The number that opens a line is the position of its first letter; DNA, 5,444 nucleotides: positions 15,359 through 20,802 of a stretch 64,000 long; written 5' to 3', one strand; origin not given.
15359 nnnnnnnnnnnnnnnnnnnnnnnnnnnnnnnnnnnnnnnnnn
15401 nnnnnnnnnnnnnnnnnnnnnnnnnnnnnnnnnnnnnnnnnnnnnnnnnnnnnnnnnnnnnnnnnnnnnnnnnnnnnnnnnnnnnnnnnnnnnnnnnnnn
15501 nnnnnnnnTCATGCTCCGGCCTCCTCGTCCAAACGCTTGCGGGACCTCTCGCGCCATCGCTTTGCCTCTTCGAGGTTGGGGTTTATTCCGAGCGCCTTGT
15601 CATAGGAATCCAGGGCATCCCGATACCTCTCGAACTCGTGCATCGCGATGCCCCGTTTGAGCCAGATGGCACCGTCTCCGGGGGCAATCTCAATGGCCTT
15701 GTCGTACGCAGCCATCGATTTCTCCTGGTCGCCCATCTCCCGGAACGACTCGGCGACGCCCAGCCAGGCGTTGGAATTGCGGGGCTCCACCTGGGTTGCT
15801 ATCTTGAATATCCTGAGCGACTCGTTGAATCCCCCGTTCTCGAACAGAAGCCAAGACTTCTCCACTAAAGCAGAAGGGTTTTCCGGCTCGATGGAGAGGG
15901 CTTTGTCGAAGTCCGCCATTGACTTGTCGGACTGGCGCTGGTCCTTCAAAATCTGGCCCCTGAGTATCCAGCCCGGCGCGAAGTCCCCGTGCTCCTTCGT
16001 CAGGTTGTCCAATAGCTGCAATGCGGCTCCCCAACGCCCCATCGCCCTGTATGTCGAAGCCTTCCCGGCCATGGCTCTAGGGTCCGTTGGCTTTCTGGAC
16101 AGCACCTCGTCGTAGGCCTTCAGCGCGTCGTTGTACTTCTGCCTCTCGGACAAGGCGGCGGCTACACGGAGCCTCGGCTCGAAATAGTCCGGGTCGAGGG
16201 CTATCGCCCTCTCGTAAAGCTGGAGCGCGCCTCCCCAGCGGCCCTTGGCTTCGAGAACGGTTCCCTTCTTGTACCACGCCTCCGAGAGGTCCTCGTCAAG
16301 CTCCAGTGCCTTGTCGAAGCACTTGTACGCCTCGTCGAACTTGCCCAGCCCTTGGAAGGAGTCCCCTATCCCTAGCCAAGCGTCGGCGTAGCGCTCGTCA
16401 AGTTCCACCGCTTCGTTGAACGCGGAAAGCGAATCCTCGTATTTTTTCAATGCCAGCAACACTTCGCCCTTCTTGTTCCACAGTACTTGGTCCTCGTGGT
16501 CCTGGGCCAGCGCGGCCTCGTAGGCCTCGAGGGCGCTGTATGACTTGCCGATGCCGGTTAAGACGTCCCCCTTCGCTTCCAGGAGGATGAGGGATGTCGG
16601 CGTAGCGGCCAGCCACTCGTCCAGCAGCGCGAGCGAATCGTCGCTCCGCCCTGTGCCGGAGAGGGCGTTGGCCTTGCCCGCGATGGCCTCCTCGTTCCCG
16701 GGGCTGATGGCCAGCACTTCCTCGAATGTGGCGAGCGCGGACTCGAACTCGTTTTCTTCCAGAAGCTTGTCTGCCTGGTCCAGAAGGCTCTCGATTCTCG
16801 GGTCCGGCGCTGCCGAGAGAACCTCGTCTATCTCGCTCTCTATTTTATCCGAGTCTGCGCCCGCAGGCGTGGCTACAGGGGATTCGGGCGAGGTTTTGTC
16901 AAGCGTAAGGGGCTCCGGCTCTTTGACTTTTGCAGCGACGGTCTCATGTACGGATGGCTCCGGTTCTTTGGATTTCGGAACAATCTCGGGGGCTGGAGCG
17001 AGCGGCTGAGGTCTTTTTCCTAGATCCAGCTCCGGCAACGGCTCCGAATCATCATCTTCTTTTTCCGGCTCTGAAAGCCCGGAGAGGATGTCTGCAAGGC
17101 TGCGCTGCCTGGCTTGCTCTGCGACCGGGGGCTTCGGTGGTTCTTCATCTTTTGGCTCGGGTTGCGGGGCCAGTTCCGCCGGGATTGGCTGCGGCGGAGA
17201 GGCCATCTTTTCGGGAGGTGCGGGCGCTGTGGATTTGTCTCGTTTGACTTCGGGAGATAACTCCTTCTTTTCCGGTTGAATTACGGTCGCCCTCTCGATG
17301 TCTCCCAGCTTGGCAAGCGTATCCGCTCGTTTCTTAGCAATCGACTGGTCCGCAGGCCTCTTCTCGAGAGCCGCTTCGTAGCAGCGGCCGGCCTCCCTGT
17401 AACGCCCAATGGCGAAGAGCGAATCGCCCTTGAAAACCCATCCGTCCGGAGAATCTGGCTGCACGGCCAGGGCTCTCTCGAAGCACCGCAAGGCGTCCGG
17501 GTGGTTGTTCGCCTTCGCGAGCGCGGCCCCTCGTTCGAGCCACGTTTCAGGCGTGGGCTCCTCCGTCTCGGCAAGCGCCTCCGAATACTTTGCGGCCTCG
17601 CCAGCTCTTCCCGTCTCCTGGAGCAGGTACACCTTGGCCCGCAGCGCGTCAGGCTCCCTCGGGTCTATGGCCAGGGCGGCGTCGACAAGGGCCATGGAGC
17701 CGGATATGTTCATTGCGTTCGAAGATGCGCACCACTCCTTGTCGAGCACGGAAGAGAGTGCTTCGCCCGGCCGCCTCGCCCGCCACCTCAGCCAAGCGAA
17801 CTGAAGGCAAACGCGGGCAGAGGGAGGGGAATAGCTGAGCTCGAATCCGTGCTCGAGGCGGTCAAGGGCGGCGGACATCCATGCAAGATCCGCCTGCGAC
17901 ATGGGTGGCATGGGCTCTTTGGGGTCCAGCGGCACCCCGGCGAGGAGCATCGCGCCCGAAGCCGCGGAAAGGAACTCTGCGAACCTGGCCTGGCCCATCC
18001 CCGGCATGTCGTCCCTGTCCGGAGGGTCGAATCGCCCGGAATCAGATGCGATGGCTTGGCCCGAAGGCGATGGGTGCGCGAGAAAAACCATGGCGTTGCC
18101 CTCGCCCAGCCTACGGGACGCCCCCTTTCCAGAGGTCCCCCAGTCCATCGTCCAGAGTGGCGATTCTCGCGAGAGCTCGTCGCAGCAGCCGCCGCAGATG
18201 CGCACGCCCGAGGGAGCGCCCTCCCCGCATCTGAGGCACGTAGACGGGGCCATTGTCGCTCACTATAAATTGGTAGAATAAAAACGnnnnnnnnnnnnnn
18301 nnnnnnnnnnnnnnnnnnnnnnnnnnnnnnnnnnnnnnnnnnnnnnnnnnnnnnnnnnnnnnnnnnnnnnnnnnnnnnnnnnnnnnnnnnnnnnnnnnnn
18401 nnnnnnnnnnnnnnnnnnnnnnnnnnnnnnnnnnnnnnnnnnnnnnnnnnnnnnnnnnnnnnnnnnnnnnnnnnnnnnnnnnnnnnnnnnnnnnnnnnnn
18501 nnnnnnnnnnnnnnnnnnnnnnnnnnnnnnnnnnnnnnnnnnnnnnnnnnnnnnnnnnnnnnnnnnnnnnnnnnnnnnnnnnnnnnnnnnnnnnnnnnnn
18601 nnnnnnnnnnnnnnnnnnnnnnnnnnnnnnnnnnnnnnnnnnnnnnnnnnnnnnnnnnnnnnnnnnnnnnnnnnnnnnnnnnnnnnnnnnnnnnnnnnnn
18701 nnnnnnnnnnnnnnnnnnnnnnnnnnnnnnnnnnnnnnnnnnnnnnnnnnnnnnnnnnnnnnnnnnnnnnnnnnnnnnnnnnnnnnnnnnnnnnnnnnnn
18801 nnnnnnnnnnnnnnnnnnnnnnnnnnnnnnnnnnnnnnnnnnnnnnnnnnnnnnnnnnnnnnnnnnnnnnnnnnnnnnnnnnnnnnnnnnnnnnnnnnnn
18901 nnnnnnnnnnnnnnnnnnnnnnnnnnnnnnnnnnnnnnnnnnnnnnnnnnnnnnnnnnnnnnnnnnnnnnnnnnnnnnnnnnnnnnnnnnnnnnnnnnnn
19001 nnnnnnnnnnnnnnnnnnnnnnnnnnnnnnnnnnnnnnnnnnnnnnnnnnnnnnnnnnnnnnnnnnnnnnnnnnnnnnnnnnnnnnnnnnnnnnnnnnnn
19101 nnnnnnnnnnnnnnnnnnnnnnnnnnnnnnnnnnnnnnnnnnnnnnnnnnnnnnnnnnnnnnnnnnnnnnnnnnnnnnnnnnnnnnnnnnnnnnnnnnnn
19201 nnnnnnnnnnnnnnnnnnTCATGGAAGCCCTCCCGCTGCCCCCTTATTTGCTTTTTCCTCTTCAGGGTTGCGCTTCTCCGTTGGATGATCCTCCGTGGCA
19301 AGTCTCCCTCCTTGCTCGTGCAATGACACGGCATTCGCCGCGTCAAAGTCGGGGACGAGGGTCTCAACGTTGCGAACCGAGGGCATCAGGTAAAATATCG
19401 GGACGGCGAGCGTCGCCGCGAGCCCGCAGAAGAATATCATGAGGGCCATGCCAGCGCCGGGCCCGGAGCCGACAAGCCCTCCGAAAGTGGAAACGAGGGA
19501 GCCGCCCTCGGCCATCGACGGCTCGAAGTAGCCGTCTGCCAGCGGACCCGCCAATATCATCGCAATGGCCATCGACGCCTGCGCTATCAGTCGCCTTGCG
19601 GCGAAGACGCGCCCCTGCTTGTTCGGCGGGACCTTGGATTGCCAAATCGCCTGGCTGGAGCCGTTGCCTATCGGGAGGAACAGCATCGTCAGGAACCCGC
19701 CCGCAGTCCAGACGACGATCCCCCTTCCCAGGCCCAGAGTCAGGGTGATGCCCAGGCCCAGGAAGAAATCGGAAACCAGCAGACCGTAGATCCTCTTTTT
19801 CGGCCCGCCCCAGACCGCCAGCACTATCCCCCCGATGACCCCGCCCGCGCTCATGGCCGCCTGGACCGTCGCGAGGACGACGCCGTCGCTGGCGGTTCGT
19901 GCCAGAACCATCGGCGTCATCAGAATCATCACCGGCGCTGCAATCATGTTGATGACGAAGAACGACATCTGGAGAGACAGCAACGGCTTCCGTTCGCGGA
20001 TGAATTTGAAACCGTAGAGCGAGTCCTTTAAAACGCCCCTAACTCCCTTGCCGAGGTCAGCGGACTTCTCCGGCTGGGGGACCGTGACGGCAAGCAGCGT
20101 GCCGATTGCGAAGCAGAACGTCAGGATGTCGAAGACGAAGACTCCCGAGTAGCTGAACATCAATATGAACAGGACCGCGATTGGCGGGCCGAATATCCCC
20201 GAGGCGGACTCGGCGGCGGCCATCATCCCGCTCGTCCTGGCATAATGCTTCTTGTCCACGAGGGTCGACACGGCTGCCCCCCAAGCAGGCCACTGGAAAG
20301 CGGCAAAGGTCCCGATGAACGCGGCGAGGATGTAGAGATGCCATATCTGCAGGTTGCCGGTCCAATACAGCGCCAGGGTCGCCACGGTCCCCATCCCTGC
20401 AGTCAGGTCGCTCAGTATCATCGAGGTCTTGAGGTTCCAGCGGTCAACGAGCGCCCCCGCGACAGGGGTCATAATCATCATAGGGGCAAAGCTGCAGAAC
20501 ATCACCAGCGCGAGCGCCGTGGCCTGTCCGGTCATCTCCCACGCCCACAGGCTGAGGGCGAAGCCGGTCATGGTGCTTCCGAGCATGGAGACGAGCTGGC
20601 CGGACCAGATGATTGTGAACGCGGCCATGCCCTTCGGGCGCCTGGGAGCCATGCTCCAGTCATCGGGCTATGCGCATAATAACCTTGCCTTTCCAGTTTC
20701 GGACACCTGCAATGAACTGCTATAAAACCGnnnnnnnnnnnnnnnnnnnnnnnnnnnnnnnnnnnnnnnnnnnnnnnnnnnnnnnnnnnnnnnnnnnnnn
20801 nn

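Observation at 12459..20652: Candidate undescribed system: MFS transporter, degenerate FtsZ-like protein and two giant Zn-ribbon/TPR proteins (one Mrr-nuclease-fold plus HhH) in one tightly coupled minus-strand operon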

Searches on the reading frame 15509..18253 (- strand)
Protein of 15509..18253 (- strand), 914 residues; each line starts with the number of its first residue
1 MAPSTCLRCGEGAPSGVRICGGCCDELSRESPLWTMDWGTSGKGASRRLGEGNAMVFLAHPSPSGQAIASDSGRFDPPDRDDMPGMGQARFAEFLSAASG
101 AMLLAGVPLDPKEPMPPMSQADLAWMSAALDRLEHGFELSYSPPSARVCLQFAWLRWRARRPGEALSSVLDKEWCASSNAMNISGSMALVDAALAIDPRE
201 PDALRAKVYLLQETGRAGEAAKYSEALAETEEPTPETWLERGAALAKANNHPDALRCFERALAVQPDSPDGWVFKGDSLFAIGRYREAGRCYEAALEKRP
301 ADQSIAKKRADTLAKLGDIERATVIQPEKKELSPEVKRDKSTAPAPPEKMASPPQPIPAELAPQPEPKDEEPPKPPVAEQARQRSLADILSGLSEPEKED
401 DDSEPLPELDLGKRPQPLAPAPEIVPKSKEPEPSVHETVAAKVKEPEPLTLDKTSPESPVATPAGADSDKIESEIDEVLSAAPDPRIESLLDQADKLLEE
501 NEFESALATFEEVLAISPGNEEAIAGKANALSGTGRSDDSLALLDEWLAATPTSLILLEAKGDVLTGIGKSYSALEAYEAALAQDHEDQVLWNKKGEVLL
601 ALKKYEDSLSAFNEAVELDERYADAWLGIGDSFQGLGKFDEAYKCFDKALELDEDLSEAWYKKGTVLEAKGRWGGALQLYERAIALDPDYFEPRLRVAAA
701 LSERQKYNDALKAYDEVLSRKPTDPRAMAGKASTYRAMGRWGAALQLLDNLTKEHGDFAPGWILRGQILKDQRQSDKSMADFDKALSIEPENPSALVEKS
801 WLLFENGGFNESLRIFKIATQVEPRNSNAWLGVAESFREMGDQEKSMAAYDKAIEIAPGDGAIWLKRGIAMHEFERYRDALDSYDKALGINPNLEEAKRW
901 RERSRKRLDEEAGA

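Call 7: search_protein_families(library=pfam, proteins=[window:15509-18253:-], max_evalue=0.1)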
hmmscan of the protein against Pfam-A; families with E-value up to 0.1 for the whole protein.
window:15509-18253:- (914 aa): 40 families (the best 25 are shown)
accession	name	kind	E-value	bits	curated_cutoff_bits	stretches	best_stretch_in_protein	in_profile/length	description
PF00515.34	TPR_1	-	2.3e-63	208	27.8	9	623-655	1-33/34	Tetratricopeptide repeat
PF07719.23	TPR_2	-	6.1e-60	194.9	27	8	658-690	2-34/34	Tetratricopeptide repeat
PF13431.12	TPR_17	-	1.6e-49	162.5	24.4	4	645-678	1-34/34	Tetratricopeptide repeat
PF13432.12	TPR_16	-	1e-48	163.7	32.7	8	628-690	2-64/65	Tetratricopeptide repeat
PF13414.12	TPR_11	-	4.2e-48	161.2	26.8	5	596-637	1-42/42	TPR repeat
PF14559.12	TPR_19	-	8e-46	154.7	25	9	497-553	1-57/68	Tetratricopeptide repeat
PF13428.12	TPR_14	-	7.7e-42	137.9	23.5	7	235-276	1-42/44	Tetratricopeptide repeat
PF13181.12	TPR_8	-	1.3e-37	125.1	25.7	5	623-655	1-33/34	Tetratricopeptide repeat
PF13424.12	TPR_12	-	1.6e-29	102.3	30.1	4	623-687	3-75/77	Tetratricopeptide repeat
PF13371.12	TPR_9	-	3.1e-24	85.2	35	3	244-306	4-66/73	Tetratricopeptide repeat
PF23914.1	TPR_CcmH_CycH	-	2.2e-23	83.3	42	2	754-858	45-152/158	Cytochrome c-type biogenesis protein H TPR domain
PF13176.12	TPR_7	-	1.8e-21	74.7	27.9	2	659-689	1-31/36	Tetratricopeptide repeat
PF12895.13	ANAPC3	-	7.2e-17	61.9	27.2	1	704-753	2-50/82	Anaphase-promoting complex, cyclosome, subunit 3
PF13174.12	TPR_6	-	4.8e-15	55.5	26.3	0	829-858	2-31/33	Tetratricopeptide repeat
PF13429.12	TPR_15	-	1.7e-14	54.4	26.2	2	186-269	165-248/280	Tetratricopeptide repeat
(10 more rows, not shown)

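Call 8: search_protein_families(library=ncbifam, proteins=[window:15509-18253:-], max_evalue=0.1)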
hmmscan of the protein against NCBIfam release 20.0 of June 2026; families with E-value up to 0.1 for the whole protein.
window:15509-18253:- (914 aa): 36 families (the best 25 are shown)
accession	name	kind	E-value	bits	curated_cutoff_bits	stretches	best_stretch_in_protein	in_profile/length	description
TIGR02917.1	PEP_TPR_lipo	equivalog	3.7e-46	157.5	312.2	5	589-732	125-268/899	XrtA/PEP-CTERM system TPR-repeat protein PrsT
NF040959.1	MamA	equivalog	9.2e-45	152.6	200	4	654-822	34-202/204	magnetosome protein MamA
TIGR02552.1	LcrH_SycD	equivalog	1.1e-36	125.5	104.8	5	785-908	10-133/136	SycD/LcrH family type III secretion system chaperone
TIGR03939.1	PGA_TPR_OMP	equivalog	9.4e-32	110.1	366.65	4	500-602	99-201/800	poly-beta-1,6 N-acetyl-D-glucosamine export porin PgaA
TIGR02521.1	type_IV_pilW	equivalog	3e-26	92.4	154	4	571-751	47-229/234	type IV pilus biogenesis/stability protein PilW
NF033920.0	C39_PA2778_fam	equivalog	7.6e-26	91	150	5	695-790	160-255/255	PA2778 family cysteine peptidase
NF040561.1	PrimPol_Msp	equivalog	4.5e-21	75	200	3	771-855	3-93/515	CRISPR-associated primase-polymerase type A1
NF052415.1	T3SS_chap_SctY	equivalog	3.8e-20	72.4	70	3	186-263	25-105/106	type III secretion apparatus assembly chaperone SctY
NF033762.1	social_mot_Tgl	equivalog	8.5e-20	71.1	225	2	627-719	35-128/252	social motility TPR repeat lipoprotein Tgl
TIGR00990.1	3a0801s09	subfamily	1.6e-19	70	757.25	2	589-720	331-462/615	mitochondrial import receptor subunit TOM70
NF053607.1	CHU_0125_OmpA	equivalog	2e-19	69.6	620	2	796-896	22-122/639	CHU_0125 family OmpA-like outer membrane integrity protein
NF033758.1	gliding_GltE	equivalog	1.4e-18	67.1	225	3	766-875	229-338/411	adventurous gliding motility TPR repeat lipoprotein GltE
NF047371.1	FlcA_CTERM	equivalog_domain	5.5e-15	54.8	300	2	596-719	406-535/646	periplasmic flagellar collar protein FlcA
NF008391.2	PRK11189.1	equivalog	6.9e-15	55.3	250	1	611-674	87-150/297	lipoprotein NlpI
NF041522.1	TPR_sll0314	equivalog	1.1e-14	54.4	225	0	222-298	164-250/275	Sll0314/Alr1548 family TPR repeat-containing protein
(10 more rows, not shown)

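Call 58: search_protein_families(library=pfam, proteins=[window:15509-18253:-], max_evalue=0.01)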
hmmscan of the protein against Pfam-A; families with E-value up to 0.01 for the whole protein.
window:15509-18253:- (914 aa): 31 families (the best 25 are shown)
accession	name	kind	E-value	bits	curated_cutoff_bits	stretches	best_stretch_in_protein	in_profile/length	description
PF00515.34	TPR_1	-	2.3e-63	208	27.8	6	623-655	1-33/34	Tetratricopeptide repeat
PF07719.23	TPR_2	-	6.1e-60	194.9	27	6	658-690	2-34/34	Tetratricopeptide repeat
PF13431.12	TPR_17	-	1.6e-49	162.5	24.4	2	645-678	1-34/34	Tetratricopeptide repeat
PF13432.12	TPR_16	-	1e-48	163.7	32.7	7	628-690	2-64/65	Tetratricopeptide repeat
PF13414.12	TPR_11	-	4.2e-48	161.2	26.8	4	596-637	1-42/42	TPR repeat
PF14559.12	TPR_19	-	8e-46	154.7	25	5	497-553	1-57/68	Tetratricopeptide repeat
PF13428.12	TPR_14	-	7.7e-42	137.9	23.5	4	235-276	1-42/44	Tetratricopeptide repeat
PF13181.12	TPR_8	-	1.3e-37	125.1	25.7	3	623-655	1-33/34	Tetratricopeptide repeat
PF13424.12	TPR_12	-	1.6e-29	102.3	30.1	2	623-687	3-75/77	Tetratricopeptide repeat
PF13371.12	TPR_9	-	3.1e-24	85.2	35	1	244-306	4-66/73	Tetratricopeptide repeat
PF23914.1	TPR_CcmH_CycH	-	2.2e-23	83.3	42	2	754-858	45-152/158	Cytochrome c-type biogenesis protein H TPR domain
PF13176.12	TPR_7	-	1.8e-21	74.7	27.9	0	659-689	1-31/36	Tetratricopeptide repeat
PF12895.13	ANAPC3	-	7.2e-17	61.9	27.2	0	704-753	2-50/82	Anaphase-promoting complex, cyclosome, subunit 3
PF13174.12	TPR_6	-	4.8e-15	55.5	26.3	0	829-858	2-31/33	Tetratricopeptide repeat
PF13429.12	TPR_15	-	1.7e-14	54.4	26.2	1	186-269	165-248/280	Tetratricopeptide repeat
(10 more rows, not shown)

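Call 59: search_protein_families(library=padloc, proteins=[window:15509-18253:-], max_evalue=0.01)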
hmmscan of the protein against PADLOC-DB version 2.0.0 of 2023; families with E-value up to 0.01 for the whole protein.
window:15509-18253:- (914 aa): 2 families
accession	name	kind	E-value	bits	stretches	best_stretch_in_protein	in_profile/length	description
PDLC01101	PrimPol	-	5.2e-09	33.3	0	809-863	49-103/490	adaptation polymerase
PDLC01171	TPR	-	3.8e-07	27.5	2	494-754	78-351/504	TPR repeats containing protein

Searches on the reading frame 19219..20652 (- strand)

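Call 7: search_protein_families(library=pfam, proteins=[window:19219-20652:-], max_evalue=0.1)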
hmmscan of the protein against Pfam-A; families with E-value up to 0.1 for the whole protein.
window:19219-20652:- (477 aa): 3 families
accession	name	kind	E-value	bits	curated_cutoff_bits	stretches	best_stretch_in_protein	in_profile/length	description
PF07690.21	MFS_1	-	6.6e-30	104.6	33.4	1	15-364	1-346/347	Major Facilitator Superfamily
PF05977.19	MFS_3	-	6.9e-12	45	27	1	9-279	9-275/524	Transmembrane secretion effector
PF05978.22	UNC-93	-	0.00027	20.7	22.9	1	65-282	28-250/379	Ion channel regulatory protein UNC-93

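Call 8: search_protein_families(library=ncbifam, proteins=[window:19219-20652:-], max_evalue=0.1)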
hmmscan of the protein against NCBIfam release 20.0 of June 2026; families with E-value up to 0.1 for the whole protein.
window:19219-20652:- (477 aa): 12 families
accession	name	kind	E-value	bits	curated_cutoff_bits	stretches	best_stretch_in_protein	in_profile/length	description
TIGR00900.1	2A0121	subfamily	2.4e-53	181.8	319.6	1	12-373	1-361/364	H+ Antiporter protein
NF000245.1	macrolide_MefA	exception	7.6e-31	107.6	675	1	11-373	10-371/405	macrolide efflux MFS transporter Mef(A)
NF000154.1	macrolide_MefEN2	exception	1.5e-28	100.2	800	1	11-300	7-292/401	macrolide efflux MFS transporter Mef(En2)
NF000051.1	macrolide_MefB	exception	2.7e-27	95.8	800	1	11-372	10-369/409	macrolide efflux MFS transporter Mef(B)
NF000246.1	macrolide_MefC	exception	2.6e-25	89.3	870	1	9-372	7-369/407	macrolide efflux MFS transporter Mef(C)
NF012178.0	tet_MFS_V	exception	1.4e-14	54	640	1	20-372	18-371/409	tetracycline efflux MFS transporter Tet(V)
NF007792.0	PRK10489.1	equivalog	2.3e-09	36.8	324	1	9-373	16-373/419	enterobactin transporter EntS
NF052575.1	MFS_efflux_Tap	equivalog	7.8e-09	35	625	1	14-374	8-370/401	multidrug efflux MFS transporter Tap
TIGR00893.1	2A0114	subfamily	9.3e-07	28.1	395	1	42-198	26-176/399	D-galactonate transporter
TIGR00881.1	2A0104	subfamily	1.1e-05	24.7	407.75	1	63-196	48-175/379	phosphoglycerate transporter protein PgtP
NF006386.0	PRK08633.1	equivalog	1.5e-05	22.9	1221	1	40-368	42-378/1147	acyl-[ACP]--phospholipid O-acyltransferase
TIGR00880.1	2_A_01_02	superfamily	3.7e-05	23.9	131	1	58-182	11-130/141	multidrug resistance protein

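Call 59: search_protein_families(library=padloc, proteins=[window:19219-20652:-], max_evalue=0.01)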
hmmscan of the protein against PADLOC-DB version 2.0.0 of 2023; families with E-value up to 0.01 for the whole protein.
window:19219-20652:- (477 aa): 0 families
